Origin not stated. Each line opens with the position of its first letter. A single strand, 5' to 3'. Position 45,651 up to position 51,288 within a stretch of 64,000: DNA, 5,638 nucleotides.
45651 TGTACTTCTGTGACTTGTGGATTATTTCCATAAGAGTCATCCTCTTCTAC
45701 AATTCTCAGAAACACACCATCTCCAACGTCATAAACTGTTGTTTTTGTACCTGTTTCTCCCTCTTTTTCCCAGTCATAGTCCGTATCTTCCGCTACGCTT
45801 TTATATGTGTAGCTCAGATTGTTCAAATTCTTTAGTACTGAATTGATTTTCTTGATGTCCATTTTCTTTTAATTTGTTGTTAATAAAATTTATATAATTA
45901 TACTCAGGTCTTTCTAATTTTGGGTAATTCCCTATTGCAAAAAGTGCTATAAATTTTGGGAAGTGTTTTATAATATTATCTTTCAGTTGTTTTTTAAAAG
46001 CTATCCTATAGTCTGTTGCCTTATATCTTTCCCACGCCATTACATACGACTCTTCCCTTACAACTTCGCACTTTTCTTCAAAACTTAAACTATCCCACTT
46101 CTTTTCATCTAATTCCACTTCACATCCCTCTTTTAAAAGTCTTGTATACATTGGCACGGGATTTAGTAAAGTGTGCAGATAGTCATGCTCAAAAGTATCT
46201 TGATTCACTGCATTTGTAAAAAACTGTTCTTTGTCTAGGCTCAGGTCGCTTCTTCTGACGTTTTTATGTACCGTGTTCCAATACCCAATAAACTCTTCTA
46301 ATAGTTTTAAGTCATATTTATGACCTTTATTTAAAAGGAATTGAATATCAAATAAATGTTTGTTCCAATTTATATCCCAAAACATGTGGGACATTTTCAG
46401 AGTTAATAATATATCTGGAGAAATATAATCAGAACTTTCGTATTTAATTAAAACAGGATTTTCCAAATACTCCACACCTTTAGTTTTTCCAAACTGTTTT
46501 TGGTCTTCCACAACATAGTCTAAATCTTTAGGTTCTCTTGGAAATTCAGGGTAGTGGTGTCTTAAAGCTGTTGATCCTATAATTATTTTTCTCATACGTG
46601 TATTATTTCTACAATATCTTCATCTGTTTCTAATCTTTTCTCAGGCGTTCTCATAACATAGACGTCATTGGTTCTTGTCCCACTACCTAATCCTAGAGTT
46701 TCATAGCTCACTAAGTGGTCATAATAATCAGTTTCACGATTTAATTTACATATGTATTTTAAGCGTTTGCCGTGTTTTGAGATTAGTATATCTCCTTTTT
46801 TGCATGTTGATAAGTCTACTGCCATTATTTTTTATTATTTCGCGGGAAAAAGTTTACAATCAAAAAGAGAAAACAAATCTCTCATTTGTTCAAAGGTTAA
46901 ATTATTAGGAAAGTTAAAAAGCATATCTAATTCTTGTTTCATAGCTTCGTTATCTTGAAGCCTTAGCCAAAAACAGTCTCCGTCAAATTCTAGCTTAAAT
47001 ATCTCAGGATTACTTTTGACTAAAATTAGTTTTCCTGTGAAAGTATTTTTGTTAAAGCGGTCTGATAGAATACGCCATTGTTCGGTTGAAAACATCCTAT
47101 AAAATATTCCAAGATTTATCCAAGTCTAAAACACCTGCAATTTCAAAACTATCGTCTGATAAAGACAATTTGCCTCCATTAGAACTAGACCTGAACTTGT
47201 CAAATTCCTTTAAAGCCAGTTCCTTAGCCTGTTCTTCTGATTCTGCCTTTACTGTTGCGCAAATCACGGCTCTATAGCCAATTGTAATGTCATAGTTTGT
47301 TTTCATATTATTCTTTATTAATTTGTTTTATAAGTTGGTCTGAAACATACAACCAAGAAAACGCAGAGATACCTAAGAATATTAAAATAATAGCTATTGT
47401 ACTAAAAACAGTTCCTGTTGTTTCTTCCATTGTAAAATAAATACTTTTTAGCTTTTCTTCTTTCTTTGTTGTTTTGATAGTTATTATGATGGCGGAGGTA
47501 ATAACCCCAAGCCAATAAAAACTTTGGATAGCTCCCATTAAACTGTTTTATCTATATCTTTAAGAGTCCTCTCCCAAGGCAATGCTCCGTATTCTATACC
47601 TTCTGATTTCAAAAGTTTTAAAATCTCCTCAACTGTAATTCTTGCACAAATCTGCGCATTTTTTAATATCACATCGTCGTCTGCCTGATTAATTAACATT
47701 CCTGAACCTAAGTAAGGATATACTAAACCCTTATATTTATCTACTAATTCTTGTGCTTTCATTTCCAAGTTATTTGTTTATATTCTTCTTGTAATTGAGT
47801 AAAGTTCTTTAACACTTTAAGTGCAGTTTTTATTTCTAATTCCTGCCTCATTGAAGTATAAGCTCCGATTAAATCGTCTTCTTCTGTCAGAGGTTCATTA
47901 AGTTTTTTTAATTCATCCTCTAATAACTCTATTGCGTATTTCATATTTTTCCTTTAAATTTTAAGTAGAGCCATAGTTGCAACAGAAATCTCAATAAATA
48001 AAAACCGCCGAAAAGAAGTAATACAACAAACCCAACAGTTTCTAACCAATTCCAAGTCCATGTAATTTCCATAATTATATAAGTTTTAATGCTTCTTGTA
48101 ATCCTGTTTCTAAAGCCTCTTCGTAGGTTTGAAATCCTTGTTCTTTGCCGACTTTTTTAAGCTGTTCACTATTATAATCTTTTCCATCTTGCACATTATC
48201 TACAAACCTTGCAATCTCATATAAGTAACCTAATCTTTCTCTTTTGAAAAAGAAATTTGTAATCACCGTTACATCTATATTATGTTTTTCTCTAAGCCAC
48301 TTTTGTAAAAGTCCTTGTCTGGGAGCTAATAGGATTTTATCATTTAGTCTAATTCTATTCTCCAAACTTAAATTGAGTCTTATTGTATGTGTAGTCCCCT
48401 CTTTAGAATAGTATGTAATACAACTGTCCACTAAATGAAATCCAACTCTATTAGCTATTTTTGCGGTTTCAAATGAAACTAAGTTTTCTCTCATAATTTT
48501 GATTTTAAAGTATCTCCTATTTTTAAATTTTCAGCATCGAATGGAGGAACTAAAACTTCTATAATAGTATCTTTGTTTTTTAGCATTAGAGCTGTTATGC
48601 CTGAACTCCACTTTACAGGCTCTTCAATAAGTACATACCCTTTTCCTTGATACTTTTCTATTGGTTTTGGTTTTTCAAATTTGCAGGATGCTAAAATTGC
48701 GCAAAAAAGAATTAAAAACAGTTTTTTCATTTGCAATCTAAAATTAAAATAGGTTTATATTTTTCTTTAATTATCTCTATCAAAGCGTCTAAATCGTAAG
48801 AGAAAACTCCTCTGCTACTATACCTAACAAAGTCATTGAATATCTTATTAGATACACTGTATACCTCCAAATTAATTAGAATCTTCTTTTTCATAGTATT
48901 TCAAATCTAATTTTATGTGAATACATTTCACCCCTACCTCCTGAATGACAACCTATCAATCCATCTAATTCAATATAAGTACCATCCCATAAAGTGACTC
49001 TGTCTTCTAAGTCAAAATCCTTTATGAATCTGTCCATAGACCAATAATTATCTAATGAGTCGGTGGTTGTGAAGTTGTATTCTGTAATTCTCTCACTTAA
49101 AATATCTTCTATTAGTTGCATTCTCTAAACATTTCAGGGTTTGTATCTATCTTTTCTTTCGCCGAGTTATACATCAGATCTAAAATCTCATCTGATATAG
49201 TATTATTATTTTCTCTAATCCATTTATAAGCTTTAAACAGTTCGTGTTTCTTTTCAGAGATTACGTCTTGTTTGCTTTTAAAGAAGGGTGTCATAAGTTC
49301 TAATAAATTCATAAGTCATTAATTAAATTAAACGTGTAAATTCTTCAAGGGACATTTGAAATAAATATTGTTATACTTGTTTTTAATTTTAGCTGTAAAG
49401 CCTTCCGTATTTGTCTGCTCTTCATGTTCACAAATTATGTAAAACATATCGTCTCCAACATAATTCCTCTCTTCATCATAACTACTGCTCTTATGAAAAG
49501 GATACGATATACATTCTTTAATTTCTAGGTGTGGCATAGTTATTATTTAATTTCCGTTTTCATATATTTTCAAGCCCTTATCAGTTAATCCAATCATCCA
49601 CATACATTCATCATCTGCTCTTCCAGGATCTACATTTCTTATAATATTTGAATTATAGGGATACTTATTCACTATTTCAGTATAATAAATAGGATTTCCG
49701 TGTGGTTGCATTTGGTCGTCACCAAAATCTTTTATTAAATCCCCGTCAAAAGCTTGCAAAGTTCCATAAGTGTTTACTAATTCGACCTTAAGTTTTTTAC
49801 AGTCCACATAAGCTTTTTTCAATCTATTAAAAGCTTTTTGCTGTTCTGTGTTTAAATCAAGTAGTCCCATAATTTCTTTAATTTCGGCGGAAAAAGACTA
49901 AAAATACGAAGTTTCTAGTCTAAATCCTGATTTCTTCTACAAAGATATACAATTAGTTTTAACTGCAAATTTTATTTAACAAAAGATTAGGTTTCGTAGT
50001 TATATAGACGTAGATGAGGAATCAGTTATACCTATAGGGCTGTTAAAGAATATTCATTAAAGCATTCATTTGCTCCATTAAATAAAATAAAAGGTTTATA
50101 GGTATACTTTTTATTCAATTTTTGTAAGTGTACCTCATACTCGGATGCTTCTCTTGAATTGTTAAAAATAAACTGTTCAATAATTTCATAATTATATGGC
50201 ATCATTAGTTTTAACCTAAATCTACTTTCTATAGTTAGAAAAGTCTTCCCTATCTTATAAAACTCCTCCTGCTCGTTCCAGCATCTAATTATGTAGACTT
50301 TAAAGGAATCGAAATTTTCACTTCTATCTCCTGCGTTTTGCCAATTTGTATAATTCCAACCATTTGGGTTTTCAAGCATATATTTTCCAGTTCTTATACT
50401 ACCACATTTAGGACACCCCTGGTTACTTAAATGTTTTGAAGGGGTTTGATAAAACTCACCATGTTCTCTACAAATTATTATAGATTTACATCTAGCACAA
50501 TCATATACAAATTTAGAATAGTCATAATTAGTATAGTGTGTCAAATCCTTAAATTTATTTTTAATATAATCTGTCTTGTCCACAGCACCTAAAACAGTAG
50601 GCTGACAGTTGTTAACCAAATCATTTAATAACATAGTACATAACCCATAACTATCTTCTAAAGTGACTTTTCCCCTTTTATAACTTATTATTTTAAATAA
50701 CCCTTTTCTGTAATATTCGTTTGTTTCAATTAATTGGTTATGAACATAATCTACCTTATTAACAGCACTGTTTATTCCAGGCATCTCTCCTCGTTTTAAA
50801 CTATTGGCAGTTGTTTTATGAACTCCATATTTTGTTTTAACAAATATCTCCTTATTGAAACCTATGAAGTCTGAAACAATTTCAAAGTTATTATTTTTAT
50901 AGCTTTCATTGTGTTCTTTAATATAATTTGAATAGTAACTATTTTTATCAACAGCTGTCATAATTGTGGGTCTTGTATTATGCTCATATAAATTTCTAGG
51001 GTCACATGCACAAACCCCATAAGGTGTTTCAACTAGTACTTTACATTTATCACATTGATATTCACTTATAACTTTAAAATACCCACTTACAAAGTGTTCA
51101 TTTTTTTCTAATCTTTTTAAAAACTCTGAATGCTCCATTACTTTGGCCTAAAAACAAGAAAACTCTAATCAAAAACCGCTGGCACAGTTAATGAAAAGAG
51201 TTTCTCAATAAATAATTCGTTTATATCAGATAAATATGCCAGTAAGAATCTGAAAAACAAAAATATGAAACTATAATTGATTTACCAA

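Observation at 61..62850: Recurrent 25-30-bp GC-core motif (about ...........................), more than 30 copies, usually 0-40 bp upstream of small-gene start codons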

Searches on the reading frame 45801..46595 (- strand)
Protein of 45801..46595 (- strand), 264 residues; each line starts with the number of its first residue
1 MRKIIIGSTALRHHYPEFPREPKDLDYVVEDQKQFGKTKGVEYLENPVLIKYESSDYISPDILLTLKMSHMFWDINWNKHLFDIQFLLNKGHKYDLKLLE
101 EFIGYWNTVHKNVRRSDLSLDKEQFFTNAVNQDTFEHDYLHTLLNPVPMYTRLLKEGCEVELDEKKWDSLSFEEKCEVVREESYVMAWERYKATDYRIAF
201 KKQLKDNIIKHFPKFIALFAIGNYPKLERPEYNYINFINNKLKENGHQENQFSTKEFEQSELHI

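Call 29: search_protein_families(library=phrogs, proteins=[window:45801-46595:-], max_evalue=0.001)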
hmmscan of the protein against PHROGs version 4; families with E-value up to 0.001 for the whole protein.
window:45801-46595:- (264 aa): 2 families
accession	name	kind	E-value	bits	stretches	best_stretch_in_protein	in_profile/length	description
phrog_6944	-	unknown function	1.4e-39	137.4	1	1-240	1-249/257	-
phrog_2141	-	unknown function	8.6e-23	82.4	1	51-192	105-248/318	-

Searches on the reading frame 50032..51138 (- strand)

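Call 11: search_protein_families(library=pfam, proteins=[window:50032-51138:-], max_evalue=0.01)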
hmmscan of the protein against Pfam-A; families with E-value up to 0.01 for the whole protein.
window:50032-51138:- (368 aa): 0 families

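Call 29: search_protein_families(library=phrogs, proteins=[window:50032-51138:-], max_evalue=0.001)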
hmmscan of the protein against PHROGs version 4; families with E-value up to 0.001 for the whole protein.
window:50032-51138:- (368 aa): 3 families
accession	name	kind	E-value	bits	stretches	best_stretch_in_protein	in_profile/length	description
phrog_681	-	DNA, RNA and nucleotide metabolism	1.6e-23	84.1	1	189-362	368-524/576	endonuclease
phrog_4605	-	unknown function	4.4e-05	24.4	1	200-246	59-106/151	-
phrog_559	-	DNA, RNA and nucleotide metabolism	0.00017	21.5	1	49-261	106-247/607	HNH endonuclease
